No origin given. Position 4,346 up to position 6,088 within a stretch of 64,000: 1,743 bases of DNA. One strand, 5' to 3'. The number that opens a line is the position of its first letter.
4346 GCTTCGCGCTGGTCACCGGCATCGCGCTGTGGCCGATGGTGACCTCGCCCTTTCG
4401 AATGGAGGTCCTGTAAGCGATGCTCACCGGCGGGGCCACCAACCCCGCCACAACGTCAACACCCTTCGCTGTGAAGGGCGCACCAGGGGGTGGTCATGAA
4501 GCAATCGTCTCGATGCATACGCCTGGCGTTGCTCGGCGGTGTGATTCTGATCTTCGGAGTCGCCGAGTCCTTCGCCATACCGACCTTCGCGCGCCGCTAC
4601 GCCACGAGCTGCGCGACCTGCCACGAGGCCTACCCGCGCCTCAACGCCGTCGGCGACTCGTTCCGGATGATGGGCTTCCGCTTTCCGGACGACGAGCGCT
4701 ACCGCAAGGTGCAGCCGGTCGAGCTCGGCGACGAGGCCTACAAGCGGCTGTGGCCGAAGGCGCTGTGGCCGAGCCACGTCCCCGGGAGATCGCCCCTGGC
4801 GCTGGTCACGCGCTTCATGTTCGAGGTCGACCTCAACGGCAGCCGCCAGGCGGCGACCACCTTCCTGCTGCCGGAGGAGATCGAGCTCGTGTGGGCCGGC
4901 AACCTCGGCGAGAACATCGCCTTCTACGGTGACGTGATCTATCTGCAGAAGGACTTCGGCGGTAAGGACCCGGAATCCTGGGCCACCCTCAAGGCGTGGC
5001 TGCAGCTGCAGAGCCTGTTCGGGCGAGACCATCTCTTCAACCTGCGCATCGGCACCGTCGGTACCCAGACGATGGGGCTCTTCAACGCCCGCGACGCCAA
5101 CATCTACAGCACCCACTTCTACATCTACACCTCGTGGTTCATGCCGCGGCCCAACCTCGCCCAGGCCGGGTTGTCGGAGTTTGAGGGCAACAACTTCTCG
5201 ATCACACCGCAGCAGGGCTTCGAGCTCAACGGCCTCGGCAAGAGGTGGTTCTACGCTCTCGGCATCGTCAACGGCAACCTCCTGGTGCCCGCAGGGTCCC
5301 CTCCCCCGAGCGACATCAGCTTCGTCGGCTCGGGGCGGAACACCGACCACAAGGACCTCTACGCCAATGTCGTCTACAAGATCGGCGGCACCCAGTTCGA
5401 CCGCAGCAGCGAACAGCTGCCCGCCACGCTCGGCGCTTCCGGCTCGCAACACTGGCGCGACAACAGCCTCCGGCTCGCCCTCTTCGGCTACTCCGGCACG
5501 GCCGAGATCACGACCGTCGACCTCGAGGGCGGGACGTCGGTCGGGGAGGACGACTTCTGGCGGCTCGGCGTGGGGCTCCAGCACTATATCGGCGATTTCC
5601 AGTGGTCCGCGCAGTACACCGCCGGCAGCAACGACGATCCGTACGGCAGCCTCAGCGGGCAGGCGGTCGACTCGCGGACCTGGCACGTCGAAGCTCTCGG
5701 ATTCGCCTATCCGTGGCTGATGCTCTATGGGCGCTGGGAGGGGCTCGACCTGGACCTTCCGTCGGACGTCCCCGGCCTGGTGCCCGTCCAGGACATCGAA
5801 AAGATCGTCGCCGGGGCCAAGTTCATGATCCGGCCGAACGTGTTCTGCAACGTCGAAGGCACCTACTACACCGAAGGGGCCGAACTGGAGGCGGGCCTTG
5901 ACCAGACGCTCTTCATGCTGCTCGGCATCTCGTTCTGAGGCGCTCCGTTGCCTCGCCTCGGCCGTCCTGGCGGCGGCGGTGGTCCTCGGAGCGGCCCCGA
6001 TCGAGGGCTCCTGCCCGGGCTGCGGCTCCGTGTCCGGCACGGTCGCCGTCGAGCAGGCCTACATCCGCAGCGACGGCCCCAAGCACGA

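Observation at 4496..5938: Fused monoheme cytochrome-porin (Cyc2-like) candidate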

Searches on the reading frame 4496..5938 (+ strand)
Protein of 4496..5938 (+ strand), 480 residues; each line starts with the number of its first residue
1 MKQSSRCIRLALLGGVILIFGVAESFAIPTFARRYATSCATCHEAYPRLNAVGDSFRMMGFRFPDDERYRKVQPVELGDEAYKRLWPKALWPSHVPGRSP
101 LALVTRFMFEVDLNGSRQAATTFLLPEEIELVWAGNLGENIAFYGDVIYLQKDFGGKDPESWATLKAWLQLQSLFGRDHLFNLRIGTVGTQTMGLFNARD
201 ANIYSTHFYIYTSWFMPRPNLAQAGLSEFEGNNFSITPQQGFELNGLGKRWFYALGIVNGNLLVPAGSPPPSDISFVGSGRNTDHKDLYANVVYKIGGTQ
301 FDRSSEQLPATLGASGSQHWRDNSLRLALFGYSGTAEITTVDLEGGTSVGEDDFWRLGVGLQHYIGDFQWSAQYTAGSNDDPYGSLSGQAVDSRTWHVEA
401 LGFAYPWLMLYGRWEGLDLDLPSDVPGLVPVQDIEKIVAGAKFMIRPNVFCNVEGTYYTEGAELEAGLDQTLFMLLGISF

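Call 4: search_protein_families(library=pfam, proteins=[window:4496-5938:+], max_evalue=10)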
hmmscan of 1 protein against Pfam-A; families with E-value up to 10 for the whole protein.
window:4496-5938:+ (480 aa): 1 family
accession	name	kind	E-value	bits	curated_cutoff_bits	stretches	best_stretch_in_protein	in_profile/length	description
PF23475.1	zf-Tbcl_FmdE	-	0.32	10.9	23.2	1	38-47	9-18/35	FmdE treble clef zinc finger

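Call 5: search_protein_families(library=ncbifam, proteins=[window:4496-5938:+], max_evalue=10)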
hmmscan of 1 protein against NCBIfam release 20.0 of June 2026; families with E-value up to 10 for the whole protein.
window:4496-5938:+ (480 aa): 0 families

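Call 6: search_solved_structures(query=window:4496-5938:+, max_evalue=10)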
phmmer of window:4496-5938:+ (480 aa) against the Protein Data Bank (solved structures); distinct sequences matched with E-value up to 10: 9.
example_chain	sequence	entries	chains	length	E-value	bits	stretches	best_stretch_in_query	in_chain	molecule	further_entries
5hi0_A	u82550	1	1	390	0.27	13.1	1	311-390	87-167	Oxalate decarboxylase OxdC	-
2uy8_A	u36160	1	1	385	0.3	13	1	310-383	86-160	OXALATE DECARBOXYLASE OXDC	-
2uya_A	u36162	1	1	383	0.42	12.5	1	312-385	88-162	OXALATE DECARBOXYLASE OXDC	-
2v09_A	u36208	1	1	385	0.44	12.4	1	311-385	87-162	OXALATE DECARBOXYLASE OXDC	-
2uy9_A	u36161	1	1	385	0.44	12.4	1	312-384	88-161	OXALATE DECARBOXYLASE OXDC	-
3s0m_A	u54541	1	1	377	0.48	12.3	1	311-383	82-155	Oxalate decarboxylase oxdC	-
1j58_A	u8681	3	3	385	0.51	12.2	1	311-383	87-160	YVRK PROTEIN | OXALATE DECARBOXYLASE OXDC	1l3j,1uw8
5vg3_A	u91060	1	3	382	0.51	12.2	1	311-383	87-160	Oxalate decarboxylase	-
2uyb_A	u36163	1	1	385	0.55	12.1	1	311-383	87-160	OXALATE DECARBOXYLASE OXDC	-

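Call 7: find_homologous_proteins(query=window:4496-5938:+)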
Query window:4496-5938:+ (480 aa): 178 proteins with E <= 0.001 among 8000 candidates; the best 120 are listed.
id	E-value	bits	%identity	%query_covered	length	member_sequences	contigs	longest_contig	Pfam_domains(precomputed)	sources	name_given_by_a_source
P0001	0.0e+0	1124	100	100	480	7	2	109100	-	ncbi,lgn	-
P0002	2.4e-283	958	84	100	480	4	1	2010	-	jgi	-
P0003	2.0e-273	926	81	100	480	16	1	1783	-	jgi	jgi:hypothetical protein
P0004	1.3e-272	923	80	100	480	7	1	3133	-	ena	-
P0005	4.8e-272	921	81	100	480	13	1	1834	-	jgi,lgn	-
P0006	5.7e-269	911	79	100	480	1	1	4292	-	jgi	jgi:hypothetical protein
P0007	1.3e-260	884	79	95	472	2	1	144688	-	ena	-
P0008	2.2e-260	883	80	95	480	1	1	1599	-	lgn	-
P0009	2.7e-260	882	80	95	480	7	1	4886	-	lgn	-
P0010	9.5e-250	848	74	100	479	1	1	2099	-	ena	-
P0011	4.2e-248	842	74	100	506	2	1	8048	-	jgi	jgi:hypothetical protein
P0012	5.9e-248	842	74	100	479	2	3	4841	-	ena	-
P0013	2.5e-247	840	73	100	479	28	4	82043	-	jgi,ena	jgi:hypothetical protein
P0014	3.2e-247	839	73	100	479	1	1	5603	-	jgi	-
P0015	2.4e-246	836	74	100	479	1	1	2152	-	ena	-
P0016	9.5e-244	828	73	100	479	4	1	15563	-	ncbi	-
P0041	3.2e-207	707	63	97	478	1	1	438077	-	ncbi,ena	-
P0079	6.0e-174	598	55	100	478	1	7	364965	-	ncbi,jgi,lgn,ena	-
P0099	1.2e-159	550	53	95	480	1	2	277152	-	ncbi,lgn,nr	ncbi:MAG: hypothetical protein H7A46_12365 [Verrucomicrobiales bacterium]|nr:hypothetical protein [V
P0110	7.7e-152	525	49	100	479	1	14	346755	-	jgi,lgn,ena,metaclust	metaclust:\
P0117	2.0e-135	471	45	99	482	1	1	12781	-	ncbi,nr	ncbi:MAG: hypothetical protein JW821_02985 [Deltaproteobacteria bacterium]|nr:hypothetical protein [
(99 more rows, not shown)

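Call 14: search_protein_representatives(protein=window:4496-5938:+)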
Query: 480 residues. Proteins with E-value up to 0.001 (for the whole library): 1418; up to 1e-10: 421; up to 1e-30: 123. The best 150 are listed.
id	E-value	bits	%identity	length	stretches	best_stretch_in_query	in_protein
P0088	1.2e-168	578.4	55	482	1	10-480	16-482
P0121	1.7e-125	436.1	81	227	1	1-227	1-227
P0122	2.1e-118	412.7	46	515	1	14-477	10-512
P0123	1.8e-110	386.5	46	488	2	13-225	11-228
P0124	5.8e-110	384.9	45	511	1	16-476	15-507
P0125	7.3e-107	374.6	43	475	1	10-458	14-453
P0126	1.1e-93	331.1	48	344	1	22-339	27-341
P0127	3.6e-92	326.2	56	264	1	216-480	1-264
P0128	4.5e-87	309.3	40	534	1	13-463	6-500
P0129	2.5e-78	280.5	63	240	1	222-427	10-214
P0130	1.4e-73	264.8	59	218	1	110-306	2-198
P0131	9.0e-68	245.7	37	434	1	1-461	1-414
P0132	7.7e-67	242.6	69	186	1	6-165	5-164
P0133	4.2e-65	236.9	36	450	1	8-459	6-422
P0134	2.0e-63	231.3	39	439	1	21-459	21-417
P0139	2.8e-53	197.8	33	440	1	16-462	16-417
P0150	1.8e-45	172.1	32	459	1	12-467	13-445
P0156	3.6e-42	161.2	31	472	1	23-471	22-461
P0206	8.6e-35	136.9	30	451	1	24-461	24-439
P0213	3.5e-34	134.9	34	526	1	14-350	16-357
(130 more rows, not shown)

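Call 18: predict_structure(alignment_id=A1)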
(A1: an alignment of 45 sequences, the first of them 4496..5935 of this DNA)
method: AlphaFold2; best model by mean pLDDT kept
length: 480 residues; sequences in the alignment: 45
mean_pLDDT: 79.8   pTM: 0.79
mean pLDDT of the five models: 79.8, 78.2, 77.4, 76.9, 73.7
residues with pLDDT >= 90: 203; 70-90: 162; 50-70: 57; < 50: 58
segments of 3 or more residues with pLDDT < 50: 21-49, 64-73, 78-83, 309-317
pLDDT, mean of each block of 10 residues (from residue 1): 79 77 37 39 45 65 47 47 52 57 85 89 90 76 87 84 92 84 92 84 79 87 92 84 94 93 78 88 88 91 66 45 89 93 94 95 89 96 92 95 79 95 86 93 75 94 86 86
secondary structure, 60 per line:
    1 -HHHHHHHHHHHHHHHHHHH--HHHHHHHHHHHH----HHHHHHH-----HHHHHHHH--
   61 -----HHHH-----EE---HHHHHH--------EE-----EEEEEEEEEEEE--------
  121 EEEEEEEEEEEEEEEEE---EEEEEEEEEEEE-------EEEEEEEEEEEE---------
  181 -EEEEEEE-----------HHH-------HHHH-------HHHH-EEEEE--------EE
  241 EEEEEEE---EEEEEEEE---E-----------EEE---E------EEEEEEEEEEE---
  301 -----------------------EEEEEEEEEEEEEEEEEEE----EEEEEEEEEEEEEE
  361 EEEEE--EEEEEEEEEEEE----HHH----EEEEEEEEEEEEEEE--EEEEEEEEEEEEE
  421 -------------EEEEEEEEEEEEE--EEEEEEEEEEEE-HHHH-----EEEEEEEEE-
elements in order: H2-20 H23-34 H39-45 H51-58 H66-69 H80-85 E101-112 E121-137 E141-152 E160-171 E182-188 H210-213 H221-224 E226-230 E239-247 E251-258 E274-276 E287-297 E324-342 E347-365 E368-379 E391-405 E408-420 E434-446 E449-460 H462-465 E471-479

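Call 22: fold_search(model_id=the predicted structure, library=pdb)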
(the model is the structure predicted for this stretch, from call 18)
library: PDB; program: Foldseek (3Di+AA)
matches with E <= 10: 858; with E <= 0.001: 268
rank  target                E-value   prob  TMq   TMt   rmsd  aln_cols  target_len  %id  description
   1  3a2s_X                6.1e-11  1.00  0.41  0.56   9.3       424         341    9  Crystal Structure of outer membrane protein PorB from Neisseria meningitidis in complex with sucrose (released 2010-04-07)
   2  6ehc_A                1.8e-10  1.00  0.43  0.64   8.7       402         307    7  OmpUdeltaN (N-terminus deletion mutant of OmpU), outer membrane protein of Vibrio cholerae (released 2018-04-25)
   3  7de8                  1.8e-10  1.00  0.40  0.53  10.8       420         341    8  Crystal Structure of outer membrane protein PorB with G103K mutations from Neisseria meningitidis W135 (released 2021-03-31)
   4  8i8r_A                1.9e-10  1.00  0.45  0.60   8.0       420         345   10  Cryo-EM Structure of OmpC3-MlaA Complex in MSP2N2 Nanodiscs (released 2023-12-20)
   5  5oyk                  1.9e-10  1.00  0.38  0.53   9.1       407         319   12  Outer-membrane expressed OmpT of Vibrio cholerae (released 2018-04-25)
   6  2xe1                  3.2e-10  1.00  0.46  0.60   7.2       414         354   12  Molecular insights into clinically isolated OmpC mutants and their role in multi-drug resistance (released 2010-05-19)
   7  2j1n_A                3.7e-10  1.00  0.44  0.58   7.6       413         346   12  osmoporin OmpC (released 2006-09-06)
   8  5fvn_A                4.4e-10  1.00  0.44  0.58   8.0       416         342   12  X-ray crystal structure of Enterobacter cloacae OmpE36 porin. (released 2016-08-10)
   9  6ehe                  4.6e-10  1.00  0.40  0.58   8.5       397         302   12  OmpTdeltaL8 (loop L8 deletion mutant of OmpT), an outer membrane protein of Vibrio cholerae (released 2018-04-25)
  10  6ehb_C                6.4e-10  1.00  0.43  0.62   8.2       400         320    8  OmpU, an outer membrane protein, of Vibrio cholerae (released 2018-04-25)
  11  6ehb_B                8.5e-10  1.00  0.44  0.64   8.2       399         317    8  OmpU, an outer membrane protein, of Vibrio cholerae (released 2018-04-25)
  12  6ehb_A                1.0e-09  1.00  0.42  0.60   8.7       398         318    8  OmpU, an outer membrane protein, of Vibrio cholerae (released 2018-04-25)
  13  9wcb_A                1.7e-09  1.00  0.43  0.56  10.0       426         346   10  Open state of A8 gpJ 713 central tail fiber with OmpC G17 from E. coli EDL933 (released 2026-01-28)
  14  5o9c_A                1.8e-09  1.00  0.45  0.59   7.8       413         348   12  Crystal structure of Omp36 from Enterobacter aerogenes (released 2018-06-27)
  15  7q3t_A                1.9e-09  1.00  0.42  0.55   8.2       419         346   10  Crystal structure of the OmpK36 D insertion chimera from Klebsiella pneumonia (released 2022-07-06)
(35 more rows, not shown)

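Call 23: list_cluster_members(proteins=[P0001, P0016, P0041, P0079, P0099, P0110, P0139, P0150, P0156, P0206])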
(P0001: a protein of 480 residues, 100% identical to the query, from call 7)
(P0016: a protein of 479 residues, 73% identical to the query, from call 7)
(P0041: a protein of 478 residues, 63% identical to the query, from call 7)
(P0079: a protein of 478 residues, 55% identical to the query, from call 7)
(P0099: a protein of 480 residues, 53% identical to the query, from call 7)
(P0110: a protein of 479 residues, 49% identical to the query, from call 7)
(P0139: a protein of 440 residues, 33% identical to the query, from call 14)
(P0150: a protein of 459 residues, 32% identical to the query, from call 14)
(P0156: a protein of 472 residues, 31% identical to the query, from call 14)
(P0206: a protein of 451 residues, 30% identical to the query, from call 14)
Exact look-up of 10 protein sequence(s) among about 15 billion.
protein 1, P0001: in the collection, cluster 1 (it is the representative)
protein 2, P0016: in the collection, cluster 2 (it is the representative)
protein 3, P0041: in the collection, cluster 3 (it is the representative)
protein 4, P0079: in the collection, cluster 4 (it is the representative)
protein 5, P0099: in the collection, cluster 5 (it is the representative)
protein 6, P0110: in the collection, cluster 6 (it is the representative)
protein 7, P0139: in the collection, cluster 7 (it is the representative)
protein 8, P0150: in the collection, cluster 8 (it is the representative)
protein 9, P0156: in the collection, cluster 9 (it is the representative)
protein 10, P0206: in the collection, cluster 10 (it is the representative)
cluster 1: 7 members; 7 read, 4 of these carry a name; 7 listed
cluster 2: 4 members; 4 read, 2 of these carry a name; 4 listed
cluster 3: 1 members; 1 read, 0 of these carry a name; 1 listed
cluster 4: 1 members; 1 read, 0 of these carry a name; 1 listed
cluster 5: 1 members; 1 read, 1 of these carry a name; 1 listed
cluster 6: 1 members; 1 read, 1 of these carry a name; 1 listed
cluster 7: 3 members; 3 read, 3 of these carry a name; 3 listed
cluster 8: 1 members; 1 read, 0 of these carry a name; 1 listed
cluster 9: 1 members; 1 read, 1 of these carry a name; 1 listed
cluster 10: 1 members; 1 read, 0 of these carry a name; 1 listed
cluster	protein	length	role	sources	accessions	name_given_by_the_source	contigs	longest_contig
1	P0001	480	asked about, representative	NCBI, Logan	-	-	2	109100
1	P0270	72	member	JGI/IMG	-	hypothetical protein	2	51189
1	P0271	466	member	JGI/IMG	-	hypothetical protein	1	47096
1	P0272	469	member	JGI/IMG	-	hypothetical protein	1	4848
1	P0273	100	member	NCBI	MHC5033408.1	MAG: hypothetical protein ACYTGU_21425, partial [Planctomycetota bacterium]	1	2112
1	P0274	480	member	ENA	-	-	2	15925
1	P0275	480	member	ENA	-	-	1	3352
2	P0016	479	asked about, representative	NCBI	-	-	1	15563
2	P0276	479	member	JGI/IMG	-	hypothetical protein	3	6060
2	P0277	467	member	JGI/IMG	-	hypothetical protein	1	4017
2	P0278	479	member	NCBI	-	-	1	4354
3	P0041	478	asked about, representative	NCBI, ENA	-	-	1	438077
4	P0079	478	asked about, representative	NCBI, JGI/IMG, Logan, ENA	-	-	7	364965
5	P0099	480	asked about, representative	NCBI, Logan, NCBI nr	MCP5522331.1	MAG: hypothetical protein H7A46_12365 [Verrucomicrobiales bacterium] | hypothetical protein [Verrucomicrobiales bacterium]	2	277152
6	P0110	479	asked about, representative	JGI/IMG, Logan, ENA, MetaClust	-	\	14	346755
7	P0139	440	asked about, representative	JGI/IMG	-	hypothetical protein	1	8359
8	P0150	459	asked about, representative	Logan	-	-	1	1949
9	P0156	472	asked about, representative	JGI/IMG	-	hypothetical protein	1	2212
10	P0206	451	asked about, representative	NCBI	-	-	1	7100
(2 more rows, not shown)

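Call 25: find_encoding_contigs(protein=P0041, flank=10000, max_places=2)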
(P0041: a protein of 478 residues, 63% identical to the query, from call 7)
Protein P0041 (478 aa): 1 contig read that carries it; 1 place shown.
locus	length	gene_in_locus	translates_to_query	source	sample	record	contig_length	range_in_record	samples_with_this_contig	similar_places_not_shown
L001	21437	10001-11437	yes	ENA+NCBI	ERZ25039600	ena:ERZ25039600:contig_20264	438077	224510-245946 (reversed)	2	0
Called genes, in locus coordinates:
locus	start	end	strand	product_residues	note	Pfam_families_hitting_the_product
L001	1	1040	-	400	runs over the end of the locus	PF08448:PAS_4 (weak), PF00158:Sigma54_activat, PF14532:Sigma54_activ_2, PF25601:AAA_lid_14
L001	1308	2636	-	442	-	PF08448:PAS_4, PF00158:Sigma54_activat, PF14532:Sigma54_activ_2, PF07728:AAA_5 (weak), PF25601:AAA_lid_14, PF02954:HTH_8 (weak)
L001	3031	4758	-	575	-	PF00072:Response_reg, PF00989:PAS, PF08448:PAS_4, PF13188:PAS_8 (weak), PF00158:Sigma54_activat, PF14532:Sigma54_activ_2, PF25601:AAA_lid_14, PF02954:HTH_8, +5 more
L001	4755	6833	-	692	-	PF00989:PAS, PF13188:PAS_8 (weak), PF00989:PAS, PF08448:PAS_4, PF13426:PAS_9, PF08448:PAS_4 (weak), PF00512:HisKA, PF02518:HATPase_c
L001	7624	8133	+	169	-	PF05573:NosL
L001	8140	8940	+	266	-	PF00005:ABC_tran, PF02463:SMC_N (faint), PF13304:AAA_21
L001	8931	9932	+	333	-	-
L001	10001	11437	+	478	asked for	-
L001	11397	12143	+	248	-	PF00127:Copper-bind (faint), PF14686:fn3_3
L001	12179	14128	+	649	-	PF00116:COX2 (faint), PF12801:Fer4_5 (faint)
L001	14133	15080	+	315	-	PF00116:COX2, PF00034:Cytochrom_C (weak)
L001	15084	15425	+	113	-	-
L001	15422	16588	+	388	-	PF12704:MacB_PCD, PF02687:FtsX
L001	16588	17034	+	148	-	PF10080:FtrD-like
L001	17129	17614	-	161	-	-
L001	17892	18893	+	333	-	PF10114:PocR, PF00165:HTH_AraC (weak), PF12833:HTH_18, PF00165:HTH_AraC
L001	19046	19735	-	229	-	PF02824:TGS (faint), PF06071:YchF-GTPase_C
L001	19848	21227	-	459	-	PF01321:Creatinase_N (weak), PF00557:Peptidase_M24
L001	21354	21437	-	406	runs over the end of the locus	PF12801:Fer4_5 (faint), PF04205:FMN_bind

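Call 26: find_encoding_contigs(protein=P0079, flank=10000, max_places=2)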
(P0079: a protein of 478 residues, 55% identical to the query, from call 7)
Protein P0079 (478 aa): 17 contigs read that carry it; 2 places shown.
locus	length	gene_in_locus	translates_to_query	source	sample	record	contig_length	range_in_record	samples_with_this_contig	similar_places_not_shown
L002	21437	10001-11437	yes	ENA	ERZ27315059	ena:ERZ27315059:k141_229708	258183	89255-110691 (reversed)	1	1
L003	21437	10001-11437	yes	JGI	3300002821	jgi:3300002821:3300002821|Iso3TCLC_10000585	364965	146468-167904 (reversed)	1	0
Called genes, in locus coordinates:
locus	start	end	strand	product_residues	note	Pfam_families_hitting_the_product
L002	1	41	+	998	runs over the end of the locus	PF02700:PurS (faint), PF18072:FGAR-AT_linker (weak), PF00586:AIRS, PF02769:AIRS_C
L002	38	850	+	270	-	PF13507:GATase_5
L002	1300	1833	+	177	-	PF12019:GspH (weak)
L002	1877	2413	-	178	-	-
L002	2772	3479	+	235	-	-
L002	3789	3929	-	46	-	-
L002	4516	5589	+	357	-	PF03741:TerC, PF04332:DUF475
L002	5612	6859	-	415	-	PF00083:Sugar_tr, PF07690:MFS_1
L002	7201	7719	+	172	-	PF05573:NosL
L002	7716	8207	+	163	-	PF05573:NosL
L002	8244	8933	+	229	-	PF00005:ABC_tran, PF13304:AAA_21 (faint)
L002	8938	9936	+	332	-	-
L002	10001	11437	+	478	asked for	-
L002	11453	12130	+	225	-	PF00127:Copper-bind (faint), PF14686:fn3_3 (weak)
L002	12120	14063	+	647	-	PF12801:Fer4_5 (faint)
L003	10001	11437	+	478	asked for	-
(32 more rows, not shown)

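Call 29: find_encoding_contigs(protein=P0117, flank=10000, max_places=1)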
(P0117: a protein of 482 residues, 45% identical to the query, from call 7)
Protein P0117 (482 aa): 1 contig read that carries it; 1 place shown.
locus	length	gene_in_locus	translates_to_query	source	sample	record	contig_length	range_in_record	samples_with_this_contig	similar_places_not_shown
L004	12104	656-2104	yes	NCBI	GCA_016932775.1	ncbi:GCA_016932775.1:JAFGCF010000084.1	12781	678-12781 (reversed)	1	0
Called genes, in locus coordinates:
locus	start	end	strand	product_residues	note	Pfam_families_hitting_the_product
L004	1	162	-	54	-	PF02091:tRNA-synt_2e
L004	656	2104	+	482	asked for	-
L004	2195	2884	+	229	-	PF22904:NOMO1-like_2nd (faint), PF00127:Copper-bind (weak), PF14686:fn3_3 (weak)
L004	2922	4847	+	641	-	PF13473:Cupredoxin_1 (faint)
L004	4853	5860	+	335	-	PF00116:COX2 (faint), PF13442:Cytochrome_CBB3 (faint), PF00034:Cytochrom_C (weak)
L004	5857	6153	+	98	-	-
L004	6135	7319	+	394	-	-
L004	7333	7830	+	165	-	PF10080:FtrD-like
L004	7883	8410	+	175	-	PF05573:NosL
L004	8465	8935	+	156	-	PF05573:NosL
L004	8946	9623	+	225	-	PF00005:ABC_tran, PF13175:AAA_15 (faint), PF13304:AAA_21 (weak)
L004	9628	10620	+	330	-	-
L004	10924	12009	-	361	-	PF13205:Big_5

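Call 30: find_encoding_contigs(protein=P0206, flank=10000, max_places=1)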
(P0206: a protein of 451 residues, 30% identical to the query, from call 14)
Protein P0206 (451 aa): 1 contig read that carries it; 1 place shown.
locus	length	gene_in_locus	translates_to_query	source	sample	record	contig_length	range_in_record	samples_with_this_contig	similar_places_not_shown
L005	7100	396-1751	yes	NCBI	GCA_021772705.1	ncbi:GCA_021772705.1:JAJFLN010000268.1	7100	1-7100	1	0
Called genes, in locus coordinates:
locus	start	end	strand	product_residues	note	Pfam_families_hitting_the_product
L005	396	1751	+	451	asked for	-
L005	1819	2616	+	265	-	-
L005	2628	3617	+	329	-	-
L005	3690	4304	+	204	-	PF14686:fn3_3, PF13620:CarboxypepD_reg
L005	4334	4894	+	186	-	PF00355:Rieske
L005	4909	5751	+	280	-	PF00033:Cytochrome_B, PF14358:DUF4405 (weak), PF13631:Cytochrom_B_N_2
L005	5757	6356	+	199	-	PF01257:2Fe-2S_thioredx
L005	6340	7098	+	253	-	?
